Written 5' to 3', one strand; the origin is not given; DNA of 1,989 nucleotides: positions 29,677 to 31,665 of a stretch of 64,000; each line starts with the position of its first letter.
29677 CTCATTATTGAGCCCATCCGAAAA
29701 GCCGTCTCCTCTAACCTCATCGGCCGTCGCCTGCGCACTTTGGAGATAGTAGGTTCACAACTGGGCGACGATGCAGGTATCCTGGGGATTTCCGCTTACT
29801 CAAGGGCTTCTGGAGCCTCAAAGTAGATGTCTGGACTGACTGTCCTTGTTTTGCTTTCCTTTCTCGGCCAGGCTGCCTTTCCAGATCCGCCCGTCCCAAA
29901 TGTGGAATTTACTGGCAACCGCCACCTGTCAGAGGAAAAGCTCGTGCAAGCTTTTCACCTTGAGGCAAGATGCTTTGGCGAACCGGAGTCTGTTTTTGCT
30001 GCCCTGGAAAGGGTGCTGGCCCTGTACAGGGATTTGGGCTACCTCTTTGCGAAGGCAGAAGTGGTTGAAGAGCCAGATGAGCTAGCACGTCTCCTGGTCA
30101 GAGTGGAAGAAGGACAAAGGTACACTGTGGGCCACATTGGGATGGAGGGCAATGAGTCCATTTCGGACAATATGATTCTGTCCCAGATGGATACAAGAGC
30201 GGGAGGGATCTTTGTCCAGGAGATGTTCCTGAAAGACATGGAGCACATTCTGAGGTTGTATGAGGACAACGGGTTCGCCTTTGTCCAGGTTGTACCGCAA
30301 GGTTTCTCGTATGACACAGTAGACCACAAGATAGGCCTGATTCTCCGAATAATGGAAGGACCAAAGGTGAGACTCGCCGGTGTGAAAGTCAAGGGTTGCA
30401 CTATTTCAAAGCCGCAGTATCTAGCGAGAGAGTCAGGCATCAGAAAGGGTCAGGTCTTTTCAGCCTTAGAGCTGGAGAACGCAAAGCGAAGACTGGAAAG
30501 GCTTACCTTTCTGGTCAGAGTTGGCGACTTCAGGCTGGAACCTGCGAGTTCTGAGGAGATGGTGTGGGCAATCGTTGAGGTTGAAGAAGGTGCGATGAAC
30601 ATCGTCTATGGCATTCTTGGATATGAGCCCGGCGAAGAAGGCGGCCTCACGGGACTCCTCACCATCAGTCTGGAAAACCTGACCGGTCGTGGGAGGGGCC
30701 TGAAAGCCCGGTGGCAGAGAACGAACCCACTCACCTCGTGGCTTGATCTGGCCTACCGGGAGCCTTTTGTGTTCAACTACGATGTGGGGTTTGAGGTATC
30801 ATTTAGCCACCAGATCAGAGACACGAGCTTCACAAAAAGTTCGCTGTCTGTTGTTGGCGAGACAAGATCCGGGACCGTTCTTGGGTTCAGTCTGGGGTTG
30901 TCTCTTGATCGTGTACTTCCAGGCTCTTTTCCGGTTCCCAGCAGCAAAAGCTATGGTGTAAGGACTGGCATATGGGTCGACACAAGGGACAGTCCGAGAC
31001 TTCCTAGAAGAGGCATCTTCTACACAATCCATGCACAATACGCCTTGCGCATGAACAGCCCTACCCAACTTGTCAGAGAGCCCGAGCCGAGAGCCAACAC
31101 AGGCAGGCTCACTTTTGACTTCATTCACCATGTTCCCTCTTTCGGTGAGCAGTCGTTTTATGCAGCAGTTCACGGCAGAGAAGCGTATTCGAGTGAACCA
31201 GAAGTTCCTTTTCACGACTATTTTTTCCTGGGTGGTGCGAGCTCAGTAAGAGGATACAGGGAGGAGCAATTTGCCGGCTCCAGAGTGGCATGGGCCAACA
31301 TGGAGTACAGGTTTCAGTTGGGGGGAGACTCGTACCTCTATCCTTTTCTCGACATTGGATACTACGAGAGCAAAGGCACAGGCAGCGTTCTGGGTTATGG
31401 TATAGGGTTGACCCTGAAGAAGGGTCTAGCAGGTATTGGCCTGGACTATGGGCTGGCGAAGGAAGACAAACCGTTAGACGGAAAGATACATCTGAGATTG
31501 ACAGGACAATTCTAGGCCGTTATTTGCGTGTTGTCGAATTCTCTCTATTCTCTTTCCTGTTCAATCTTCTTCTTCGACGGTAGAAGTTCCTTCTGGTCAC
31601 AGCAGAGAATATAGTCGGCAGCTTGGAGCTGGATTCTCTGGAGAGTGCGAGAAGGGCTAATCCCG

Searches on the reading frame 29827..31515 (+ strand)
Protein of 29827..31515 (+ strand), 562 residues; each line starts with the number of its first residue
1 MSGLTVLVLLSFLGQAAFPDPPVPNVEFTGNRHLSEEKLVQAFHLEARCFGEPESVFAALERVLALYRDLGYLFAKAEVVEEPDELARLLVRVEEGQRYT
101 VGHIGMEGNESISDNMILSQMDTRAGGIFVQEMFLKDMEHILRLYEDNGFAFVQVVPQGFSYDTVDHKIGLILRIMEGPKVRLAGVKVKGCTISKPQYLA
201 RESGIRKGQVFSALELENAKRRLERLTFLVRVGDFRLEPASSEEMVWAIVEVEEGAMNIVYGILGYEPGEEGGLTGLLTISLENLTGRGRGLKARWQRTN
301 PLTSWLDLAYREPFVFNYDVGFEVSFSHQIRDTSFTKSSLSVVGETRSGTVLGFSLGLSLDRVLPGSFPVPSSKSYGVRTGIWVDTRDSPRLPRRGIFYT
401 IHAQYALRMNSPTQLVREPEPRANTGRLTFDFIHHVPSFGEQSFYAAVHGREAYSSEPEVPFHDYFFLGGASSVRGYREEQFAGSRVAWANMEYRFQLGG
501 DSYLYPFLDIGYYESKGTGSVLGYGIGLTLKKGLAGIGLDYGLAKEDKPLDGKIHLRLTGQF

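Call 6: search_protein_families(library=pfam, proteins=[window:29827-31515:+], max_evalue=0.01)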
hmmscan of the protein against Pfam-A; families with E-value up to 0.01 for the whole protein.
window:29827-31515:+ (562 aa): 5 families
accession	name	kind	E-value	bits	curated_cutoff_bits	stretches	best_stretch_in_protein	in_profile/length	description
PF07244.20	POTRA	-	4.7e-25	88.5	21.3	3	99-178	1-79/79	Surface antigen variable number repeat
PF01103.29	Omp85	-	2.3e-16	60.7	24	1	378-558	117-321/325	Omp85 superfamily domain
PF03865.19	ShlB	-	2.4e-06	27.7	22.7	1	406-529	182-310/311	Haemolysin secretion/activation protein ShlB/FhaC/HecB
PF08478.15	POTRA_1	-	0.00011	22.9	23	0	183-227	3-47/69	POTRA domain, FtsQ-type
PF08479.16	POTRA_2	-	0.0077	16.5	24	0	23-82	3-62/76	POTRA domain, ShlB-type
